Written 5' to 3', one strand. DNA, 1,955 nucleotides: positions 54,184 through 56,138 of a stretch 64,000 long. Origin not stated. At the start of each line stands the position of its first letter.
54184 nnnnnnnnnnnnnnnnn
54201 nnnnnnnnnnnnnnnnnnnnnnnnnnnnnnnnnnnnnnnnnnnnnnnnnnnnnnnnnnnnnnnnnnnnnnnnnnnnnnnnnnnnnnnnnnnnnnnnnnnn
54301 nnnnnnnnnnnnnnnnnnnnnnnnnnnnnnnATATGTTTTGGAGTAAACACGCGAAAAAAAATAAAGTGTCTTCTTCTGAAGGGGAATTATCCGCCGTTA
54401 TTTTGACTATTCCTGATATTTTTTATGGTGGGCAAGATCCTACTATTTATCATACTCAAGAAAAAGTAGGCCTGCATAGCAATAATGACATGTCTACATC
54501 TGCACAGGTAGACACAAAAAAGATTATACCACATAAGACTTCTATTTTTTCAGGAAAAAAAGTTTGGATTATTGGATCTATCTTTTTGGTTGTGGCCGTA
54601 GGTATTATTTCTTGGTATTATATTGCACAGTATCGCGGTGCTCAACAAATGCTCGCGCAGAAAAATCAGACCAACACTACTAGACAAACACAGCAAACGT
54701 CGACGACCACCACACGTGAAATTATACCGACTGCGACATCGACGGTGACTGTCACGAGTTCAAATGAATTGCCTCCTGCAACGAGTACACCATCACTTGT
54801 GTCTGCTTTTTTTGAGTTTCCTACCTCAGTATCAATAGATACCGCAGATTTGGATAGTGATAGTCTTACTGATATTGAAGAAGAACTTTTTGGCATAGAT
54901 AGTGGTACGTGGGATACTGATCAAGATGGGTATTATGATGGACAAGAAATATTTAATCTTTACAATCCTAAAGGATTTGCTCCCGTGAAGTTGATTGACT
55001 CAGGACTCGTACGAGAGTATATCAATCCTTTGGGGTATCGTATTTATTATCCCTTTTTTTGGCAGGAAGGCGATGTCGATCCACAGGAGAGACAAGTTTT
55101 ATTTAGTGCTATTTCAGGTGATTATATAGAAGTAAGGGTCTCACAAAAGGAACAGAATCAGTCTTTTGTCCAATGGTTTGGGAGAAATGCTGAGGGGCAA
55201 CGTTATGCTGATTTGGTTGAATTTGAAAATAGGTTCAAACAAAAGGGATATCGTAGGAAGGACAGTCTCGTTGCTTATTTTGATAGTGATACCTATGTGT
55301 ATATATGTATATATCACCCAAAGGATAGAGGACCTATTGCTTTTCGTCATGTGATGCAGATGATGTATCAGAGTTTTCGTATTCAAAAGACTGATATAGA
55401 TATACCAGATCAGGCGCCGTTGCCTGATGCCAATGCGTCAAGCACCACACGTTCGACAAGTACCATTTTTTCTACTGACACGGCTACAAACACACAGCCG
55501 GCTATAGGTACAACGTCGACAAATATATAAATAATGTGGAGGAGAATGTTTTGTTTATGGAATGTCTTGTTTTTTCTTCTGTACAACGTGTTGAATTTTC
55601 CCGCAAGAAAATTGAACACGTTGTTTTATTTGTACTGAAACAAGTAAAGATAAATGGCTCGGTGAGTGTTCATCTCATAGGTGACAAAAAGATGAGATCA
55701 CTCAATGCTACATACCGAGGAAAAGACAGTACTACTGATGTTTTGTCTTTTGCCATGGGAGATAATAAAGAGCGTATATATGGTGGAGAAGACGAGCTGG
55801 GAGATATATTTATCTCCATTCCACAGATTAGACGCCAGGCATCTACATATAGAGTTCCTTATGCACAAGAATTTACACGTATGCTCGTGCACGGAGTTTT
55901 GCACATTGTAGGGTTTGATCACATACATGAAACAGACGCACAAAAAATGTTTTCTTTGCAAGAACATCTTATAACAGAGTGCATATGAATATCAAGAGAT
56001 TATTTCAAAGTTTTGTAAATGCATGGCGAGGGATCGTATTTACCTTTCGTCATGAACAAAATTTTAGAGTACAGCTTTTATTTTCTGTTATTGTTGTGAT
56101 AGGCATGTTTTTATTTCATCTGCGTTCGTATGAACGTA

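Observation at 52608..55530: Three tandem paralogs with dockerin/EF-hand-like triple Ca-binding repeats, directly downstream of the giant adhesin gene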

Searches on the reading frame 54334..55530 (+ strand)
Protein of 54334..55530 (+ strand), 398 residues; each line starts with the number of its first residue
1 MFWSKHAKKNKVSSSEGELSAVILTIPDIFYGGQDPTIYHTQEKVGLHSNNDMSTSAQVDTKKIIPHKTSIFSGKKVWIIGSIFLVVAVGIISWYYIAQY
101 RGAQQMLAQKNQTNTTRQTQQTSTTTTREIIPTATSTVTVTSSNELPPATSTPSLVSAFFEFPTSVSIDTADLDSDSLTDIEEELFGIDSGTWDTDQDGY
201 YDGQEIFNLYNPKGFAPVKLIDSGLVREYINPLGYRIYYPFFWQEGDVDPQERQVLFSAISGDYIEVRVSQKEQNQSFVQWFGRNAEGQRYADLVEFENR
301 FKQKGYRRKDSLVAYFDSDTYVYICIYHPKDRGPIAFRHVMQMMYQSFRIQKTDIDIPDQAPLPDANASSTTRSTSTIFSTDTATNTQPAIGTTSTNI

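Call 3: search_protein_families(library=pfam, proteins=[window:54334-55530:+], max_evalue=1)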
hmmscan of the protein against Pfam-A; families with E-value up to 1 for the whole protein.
window:54334-55530:+ (398 aa): 3 families
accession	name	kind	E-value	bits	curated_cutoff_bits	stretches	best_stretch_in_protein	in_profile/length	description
PF18452.7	Ig_6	-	0.05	13.9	25.5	1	268-331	35-99/128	Immunoglobulin domain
PF16192.10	PMT_4TMC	-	0.13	12.1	32.4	1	77-116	59-98/202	C-terminal four TMM region of protein-O-mannosyltransferase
PF16798.10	DUF5069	-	0.16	12.6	27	1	253-311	44-102/133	Domain of unknown function (DUF5069)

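Call 6: search_protein_families(library=ncbifam, proteins=[window:54334-55530:+], max_evalue=1)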
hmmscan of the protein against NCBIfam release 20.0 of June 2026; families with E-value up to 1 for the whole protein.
window:54334-55530:+ (398 aa): 3 families
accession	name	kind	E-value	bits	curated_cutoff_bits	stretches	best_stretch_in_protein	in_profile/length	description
NF043080.1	MMSYN1_0166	equivalog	0.0014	17.6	370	1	82-166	164-249/307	oligopeptide ABC transporter permease OppC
TIGR00990.1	3a0801s09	subfamily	0.13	10.9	757.25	1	75-147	26-108/615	mitochondrial import receptor subunit TOM70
NF053738.1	S2SprSpoIIQBc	equivalog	0.16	11.6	250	1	75-129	20-74/232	stage II sporulation protein SpoIIQ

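Call 12: find_homologous_proteins(query=window:54334-55530:+)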
Query window:54334-55530:+ (398 aa): 256 proteins with E <= 0.001 among 4561 candidates; the best 120 are listed.
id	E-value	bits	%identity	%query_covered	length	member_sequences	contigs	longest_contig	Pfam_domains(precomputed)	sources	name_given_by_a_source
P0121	8.5e-266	899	100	100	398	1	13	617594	-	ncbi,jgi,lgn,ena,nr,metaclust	ncbi:MAG TPA: hypothetical protein DCS29_03245 [Candidatus Magasanikbacteria bacterium]|nr:MAG: hypo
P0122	9.7e-166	570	65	100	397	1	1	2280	-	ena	-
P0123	2.1e-134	467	55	95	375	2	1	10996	-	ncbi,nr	ncbi:hypothetical protein C0581_04530 [Candidatus Parcubacteria bacterium]|nr:MAG: hypothetical prot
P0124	2.0e-117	411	55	88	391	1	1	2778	-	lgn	-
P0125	7.3e-117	409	51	94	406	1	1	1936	-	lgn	-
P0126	1.6e-116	408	55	88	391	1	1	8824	-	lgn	-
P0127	2.8e-116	407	54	88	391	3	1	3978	-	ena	-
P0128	4.5e-116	406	53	86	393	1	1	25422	-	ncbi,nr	ncbi:MAG: hypothetical protein PHQ18_03025 [Patescibacteria group bacterium]|nr:hypothetical protein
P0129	1.2e-115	405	51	92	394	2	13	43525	-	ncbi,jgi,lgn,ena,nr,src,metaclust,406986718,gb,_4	ncbi:MAG: hypothetical protein ACD_18C00141G0004 [uncultured bacterium]|nr:MAG: hypothetical protein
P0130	6.6e-115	402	54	87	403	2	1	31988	-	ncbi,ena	-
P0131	5.3e-114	399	54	88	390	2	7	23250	-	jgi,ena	-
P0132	1.2e-113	398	48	100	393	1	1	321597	-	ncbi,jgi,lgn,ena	ncbi:MAG: hypothetical protein WCW16_04320 [Candidatus Magasanikbacteria bacterium]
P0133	1.2e-113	398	53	85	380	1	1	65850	-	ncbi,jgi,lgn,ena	ncbi:MAG: hypothetical protein WC025_01220 [Candidatus Magasanikbacteria bacterium]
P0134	1.5e-113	398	49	95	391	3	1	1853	-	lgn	-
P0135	3.1e-113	397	54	88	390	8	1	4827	-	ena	-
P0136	1.5e-112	395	48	95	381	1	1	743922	-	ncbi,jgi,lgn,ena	ncbi:MAG: hypothetical protein WC070_00150 [Candidatus Magasanikbacteria bacterium]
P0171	5.1e-92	327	45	90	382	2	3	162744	-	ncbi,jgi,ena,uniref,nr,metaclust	ncbi:MAG: hypothetical protein UY92_C0013G0003 [Candidatus Magasanikbacteria bacterium GW2011_GWA2_5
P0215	2.6e-87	312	44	85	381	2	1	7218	-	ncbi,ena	ncbi:MAG: PsbP-related protein [Patescibacteria group bacterium]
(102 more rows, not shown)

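Call 14: find_encoding_contigs(protein=P0136, flank=10000, max_places=2)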
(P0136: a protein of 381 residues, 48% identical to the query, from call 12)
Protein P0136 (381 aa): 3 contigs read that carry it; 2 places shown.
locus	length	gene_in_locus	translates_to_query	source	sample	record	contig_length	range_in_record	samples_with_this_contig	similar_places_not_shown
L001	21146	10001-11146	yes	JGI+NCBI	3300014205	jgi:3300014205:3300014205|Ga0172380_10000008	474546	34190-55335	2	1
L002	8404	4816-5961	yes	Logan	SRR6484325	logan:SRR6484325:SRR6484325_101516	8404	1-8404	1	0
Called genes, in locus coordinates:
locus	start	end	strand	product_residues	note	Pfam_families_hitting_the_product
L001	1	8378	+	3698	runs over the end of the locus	PF18895:T4SS_pilin (weak), PF13205:Big_5 (faint), PF01833:TIG (faint), PF13385:Laminin_G_3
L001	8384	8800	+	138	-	-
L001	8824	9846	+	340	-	PF18884:TSP3_bac (weak)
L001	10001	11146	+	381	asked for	-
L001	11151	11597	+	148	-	PF02130:YbeY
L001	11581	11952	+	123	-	PF01219:DAGK_prokar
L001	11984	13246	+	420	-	PF11104:PilM_2 (weak), PF02491:SHS2_FTSA, PF06723:MreB_Mbl, PF14450:FtsA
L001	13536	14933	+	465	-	PF00091:Tubulin, PF12327:FtsZ_C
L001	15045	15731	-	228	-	-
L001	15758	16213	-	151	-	PF00383:dCMP_cyt_deam_1, PF14437:MafB19-deam, PF14439:Bd3614-deam (weak)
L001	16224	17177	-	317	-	-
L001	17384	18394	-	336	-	PF00814:TsaD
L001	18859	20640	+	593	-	PF00664:ABC_membrane, PF02463:SMC_N (weak), PF00005:ABC_tran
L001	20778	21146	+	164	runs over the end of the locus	PF06414:Zeta_toxin (weak), PF13238:AAA_18 (weak), PF13671:AAA_33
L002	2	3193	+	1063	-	?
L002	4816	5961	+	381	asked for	-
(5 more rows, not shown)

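Call 15: find_encoding_contigs(protein=P0171, flank=10000, max_places=2)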
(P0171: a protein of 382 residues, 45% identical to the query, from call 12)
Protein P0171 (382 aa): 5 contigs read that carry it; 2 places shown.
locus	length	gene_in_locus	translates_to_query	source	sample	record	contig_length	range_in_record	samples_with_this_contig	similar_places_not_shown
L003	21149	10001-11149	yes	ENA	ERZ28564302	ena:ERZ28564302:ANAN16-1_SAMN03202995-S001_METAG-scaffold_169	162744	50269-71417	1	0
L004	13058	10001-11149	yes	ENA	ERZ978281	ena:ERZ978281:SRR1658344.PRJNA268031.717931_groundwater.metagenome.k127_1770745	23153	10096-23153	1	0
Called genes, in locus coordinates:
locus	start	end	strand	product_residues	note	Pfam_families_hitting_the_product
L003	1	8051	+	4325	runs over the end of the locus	PF08309:LVIVD (faint), PF18895:T4SS_pilin, PF13205:Big_5 (faint), PF01833:TIG (faint), PF13385:Laminin_G_3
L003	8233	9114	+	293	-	PF18884:TSP3_bac (faint)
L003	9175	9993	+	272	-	PF18884:TSP3_bac (weak)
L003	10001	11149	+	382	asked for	-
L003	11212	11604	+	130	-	PF02130:YbeY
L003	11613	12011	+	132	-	PF01219:DAGK_prokar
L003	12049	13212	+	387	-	-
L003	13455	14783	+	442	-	PF00091:Tubulin, PF12327:FtsZ_C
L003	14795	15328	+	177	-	PF22811:Zn_ribbon_NrdR, PF03477:ATP-cone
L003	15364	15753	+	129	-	-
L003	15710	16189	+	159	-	PF01035:DNA_binding_1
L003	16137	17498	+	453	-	PF00089:Trypsin, PF10459:Peptidase_S46 (faint), PF13365:Trypsin_2, PF13180:PDZ_2, PF00595:PDZ, PF17820:PDZ_6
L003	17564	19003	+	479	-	PF00224:PK, PF03328:HpcH_HpaI (weak), PF02887:PK_C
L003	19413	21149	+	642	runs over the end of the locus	PF01326:PPDK_N, PF00391:PEP-utilizers, PF02896:PEP-utilizers_C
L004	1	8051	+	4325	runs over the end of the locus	PF08309:LVIVD (faint), PF18895:T4SS_pilin, PF13205:Big_5 (faint), PF01833:TIG (faint), PF13385:Laminin_G_3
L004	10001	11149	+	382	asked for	-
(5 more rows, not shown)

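Call 23: find_related_loci(query=A2, collection=genome_contigs, flank=10000)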
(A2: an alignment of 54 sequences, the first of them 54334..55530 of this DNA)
Query A2 (398 aa) in genome_contigs; peptide patterns used: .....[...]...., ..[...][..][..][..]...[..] (x = any residue, [..] = any of these).
111 stretches matched a pattern; 78 encode a relative of the query (tblastn E <= 1e-3); 78 distinct loci.
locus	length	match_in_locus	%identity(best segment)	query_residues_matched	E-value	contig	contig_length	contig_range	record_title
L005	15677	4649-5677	53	24-364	5e-114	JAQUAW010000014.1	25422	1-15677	MAG: Patescibacteria group bacterium isolate STC_93 NODE_4005_length_25422_cov_3.613283_Sandtown_C, whole genome shotgun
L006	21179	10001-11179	48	1-398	6e-114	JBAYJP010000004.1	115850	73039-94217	MAG: Candidatus Magasanikiibacteriota bacterium isolate SO_2016_GW1_59 scaffold00368_OW334_2016, whole genome shotgun se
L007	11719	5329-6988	49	20-398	1e-113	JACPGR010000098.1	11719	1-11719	MAG: Candidatus Magasanikbacteria bacterium isolate NC_groundwater_393_Ag_B-0.1um_39_15 GD18-4_B1_scaffold_2175995, whol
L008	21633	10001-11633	48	8-384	8e-112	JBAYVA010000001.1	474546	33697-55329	MAG: Candidatus Magasanikiibacteriota bacterium isolate SO_2016_LW3_49 scaffold00008_LW162_2016, whole genome shotgun se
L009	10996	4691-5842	54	1-388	2e-111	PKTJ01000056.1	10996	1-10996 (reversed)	MAG: Candidatus Parcubacteria bacterium isolate BM521 sc_3412, whole genome shotgun sequence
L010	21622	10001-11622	53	25-364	8e-108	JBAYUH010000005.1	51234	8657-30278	MAG: Candidatus Magasanikiibacteriota bacterium isolate SO_2016_LW3_30 scaffold00977_LW162_2016, whole genome shotgun se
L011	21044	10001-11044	51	23-367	9e-107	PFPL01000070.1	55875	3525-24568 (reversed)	MAG: Candidatus Magasanikbacteria bacterium CG_4_10_14_0_2_um_filter_33_14 CG_4_10_14_0.2_scaffold_116_c, whole genome s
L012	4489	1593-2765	48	1-389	1e-105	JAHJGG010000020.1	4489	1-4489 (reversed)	MAG: Patescibacteria group bacterium isolate Modern_marine_glass_biofilm.mb.63 Modern_marine_glas.mb.63_k141_222832, who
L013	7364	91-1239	47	9-390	5e-102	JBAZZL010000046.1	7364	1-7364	MAG: Patescibacteria group bacterium isolate SO_2017_GW3_15 scaffold_4901_c1_OW296A_2017, whole genome shotgun sequence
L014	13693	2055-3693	50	24-372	7e-101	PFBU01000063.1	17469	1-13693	MAG: Candidatus Magasanikbacteria bacterium CG10_big_fil_rev_8_21_14_0_10_36_16 CG10_8_21_14_0.10_scaffold_10587_c, whol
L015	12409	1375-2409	45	1-357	2e-95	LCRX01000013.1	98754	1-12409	MAG: Candidatus Magasanikbacteria bacterium GW2011_GWA2_56_11 UY92_C0013, whole genome shotgun sequence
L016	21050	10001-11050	45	23-377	5e-94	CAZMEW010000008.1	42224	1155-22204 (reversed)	MAG TPA_asm: uncultured Gammaproteobacteria bacterium isolate SRP278252_co2_113 genome assembly, contig: NODE_1629_lengt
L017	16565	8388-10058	48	1-378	9e-94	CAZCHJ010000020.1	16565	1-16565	MAG TPA_asm: uncultured Gammaproteobacteria bacterium isolate SRP135725_co1_448 genome assembly, contig: NODE_4575_lengt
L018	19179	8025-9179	43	1-398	2e-93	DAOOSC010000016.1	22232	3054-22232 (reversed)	MAG TPA_asm: Candidatus Magasanikbacteria bacterium isolate AMR_MDS_2529 NODE_2846_length_22232_cov_8.247644, whole geno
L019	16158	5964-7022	45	1-364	1e-93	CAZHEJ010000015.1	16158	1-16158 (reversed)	MAG TPA_asm: uncultured Gammaproteobacteria bacterium isolate binchicken_co266_196 genome assembly, contig: NODE_6009_le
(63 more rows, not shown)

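Call 24: predict_structure(alignment_id=A2)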
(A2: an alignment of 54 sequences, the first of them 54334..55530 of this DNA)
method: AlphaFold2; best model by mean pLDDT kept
length: 398 residues; sequences in the alignment: 54
mean_pLDDT: 75.1   pTM: 0.58
mean pLDDT of the five models: 75.1, 75.0, 74.9, 74.4, 74.0
residues with pLDDT >= 90: 196; 70-90: 47; 50-70: 46; < 50: 109
segments of 3 or more residues with pLDDT < 50: 1-3, 7-20, 31-64, 67-70, 118-130, 134-145, 147-149, 370-389
pLDDT, mean of each block of 10 residues (from residue 1): 45 41 53 44 39 42 47 72 96 96 88 55 46 45 47 61 85 81 93 90 93 89 96 97 96 96 97 97 95 97 97 97 97 92 97 91 69 41 43 58
secondary structure, 60 per line:
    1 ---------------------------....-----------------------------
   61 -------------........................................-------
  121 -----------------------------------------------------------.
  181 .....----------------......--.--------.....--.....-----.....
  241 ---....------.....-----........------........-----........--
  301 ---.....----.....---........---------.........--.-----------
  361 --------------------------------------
elements in order: H28-31 H74-113 H180-185 H202-207 H220-223 E226-230 E236-240 E244-247 E254-258 E264-271 H278-285 E294-298 E304-308 E313-317 E321-328 H338-346

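Call 29: fold_search(model_id=the predicted structure, library=pdb)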
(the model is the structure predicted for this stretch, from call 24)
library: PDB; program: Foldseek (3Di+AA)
matches with E <= 10: 988; with E <= 0.001: 5
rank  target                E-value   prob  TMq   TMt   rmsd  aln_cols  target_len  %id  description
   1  3hlz_A                2.1e-04  1.00  0.22  0.32   9.5       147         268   13  Crystal structure of BT_1490 (NP_810393.1) from BACTEROIDES THETAIOTAOMICRON VPI-5482 at 1.50 A resolution (released 2009-06-16)
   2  3hlz_B                2.4e-04  1.00  0.23  0.32   9.5       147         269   13  Crystal structure of BT_1490 (NP_810393.1) from BACTEROIDES THETAIOTAOMICRON VPI-5482 at 1.50 A resolution (released 2009-06-16)
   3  3wa5_B                5.4e-04  1.00  0.18  0.47  11.1       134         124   11  Crystal Structure of type VI peptidoglycan muramidase effector Tse3 in complex with its cognate immunity protein Tsi3 (released 2013-10-02)
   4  1v2b_A                6.1e-04  1.00  0.24  0.55   5.5       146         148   14  Crystal Structure of PsbP Protein in the Oxygen-Evolving Complex of Photosystem II from Higher Plants (released 2004-05-18)
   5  1v2b_B                7.7e-04  1.00  0.23  0.52   6.1       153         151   13  Crystal Structure of PsbP Protein in the Oxygen-Evolving Complex of Photosystem II from Higher Plants (released 2004-05-18)
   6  4n80_B                2.7e-03  0.98  0.18  0.46   9.7       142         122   10  Crystal structure of Tse3-Tsi3 complex (released 2014-04-23)
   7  8z9d_P                3.2e-03  0.99  0.21  0.41  11.3       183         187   15  cryo-EM structure of PSII-LHCII megacomplex from spinach (released 2024-11-13)
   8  6kac_P                5.7e-03  0.99  0.23  0.43   9.4       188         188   12  Cryo-EM structure of the C2S2-type PSII-LHCII supercomplex from Chlamydomonas reihardtii (released 2019-10-23)
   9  4luq_D                5.7e-03  0.97  0.18  0.47  11.0       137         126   11  Crystal structure of virulence effector Tse3 in complex with neutralizer Tsi3 (released 2013-09-18)
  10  4luq_C                1.1e-02  0.94  0.18  0.47  11.1       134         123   11  Crystal structure of virulence effector Tse3 in complex with neutralizer Tsi3 (released 2013-09-18)
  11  4rti                  1.6e-02  0.98  0.21  0.43   7.1       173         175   16  The crystal structure of PsbP from Spinacia oleracea (released 2015-03-11)
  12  9grx_0                2.0e-02  0.98  0.23  0.50   6.1       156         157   14  NDH-PSI-LHCI supercomplex from S. oleracea (released 2025-02-12)
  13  9mvg_B                2.3e-02  0.66  0.13  0.31  12.8       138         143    9  Structure of SciW variant L66A bound to the Rhs1 transmembrane domain (released 2026-01-28)
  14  6xrb_B                3.7e-02  0.47  0.12  0.29  12.7       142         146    9  Crystal structure of SciW from Salmonella typhimurium (released 2020-12-30)
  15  7amv_K                5.6e-02  0.10  0.10  0.06  21.9       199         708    8  Atomic structure of the poxvirus transcription pre-initiation complex in the initially melted state (released 2021-10-06)
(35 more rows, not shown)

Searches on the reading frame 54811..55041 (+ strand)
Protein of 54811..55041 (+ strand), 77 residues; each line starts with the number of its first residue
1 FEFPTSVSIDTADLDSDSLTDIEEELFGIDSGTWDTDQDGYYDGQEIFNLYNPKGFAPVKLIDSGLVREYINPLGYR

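Call 41: search_protein_families(library=pfam, proteins=[window:54811-55041:+], max_evalue=10)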
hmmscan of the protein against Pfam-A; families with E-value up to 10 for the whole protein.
seq(77 aa): 1 family
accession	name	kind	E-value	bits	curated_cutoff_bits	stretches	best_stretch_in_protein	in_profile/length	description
PF01839.29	FG-GAP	-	5.6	7.4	22.1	1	8-22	4-18/37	FG-GAP repeat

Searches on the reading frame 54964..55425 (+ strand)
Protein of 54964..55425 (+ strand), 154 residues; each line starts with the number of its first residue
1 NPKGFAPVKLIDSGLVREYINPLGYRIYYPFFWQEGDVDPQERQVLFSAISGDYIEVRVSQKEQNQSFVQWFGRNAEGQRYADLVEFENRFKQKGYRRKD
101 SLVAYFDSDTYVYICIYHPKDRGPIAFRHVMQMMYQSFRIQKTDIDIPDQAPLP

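Call 41: search_protein_families(library=pfam, proteins=[window:54964-55425:+], max_evalue=10)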
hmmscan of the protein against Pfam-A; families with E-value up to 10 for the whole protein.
seq(154 aa): 3 families
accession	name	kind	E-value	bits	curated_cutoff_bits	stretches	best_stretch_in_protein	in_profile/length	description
PF18452.7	Ig_6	-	0.013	15.8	25.5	1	55-121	33-99/128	Immunoglobulin domain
PF16798.10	DUF5069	-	0.024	15.2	27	1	43-101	44-102/133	Domain of unknown function (DUF5069)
PF01789.22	PsbP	-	0.22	12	23.5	1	24-73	12-61/155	PsbP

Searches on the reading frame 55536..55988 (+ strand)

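Call 8: search_protein_families(library=pfam, proteins=[window:55536-55988:+], max_evalue=0.001)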
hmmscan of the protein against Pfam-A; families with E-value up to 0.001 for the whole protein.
window:55536-55988:+ (150 aa): 1 family
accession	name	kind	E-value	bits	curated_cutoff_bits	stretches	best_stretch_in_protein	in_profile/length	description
PF02130.23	YbeY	-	3.8e-36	124.2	25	1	23-147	8-127/129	Endoribonuclease YbeY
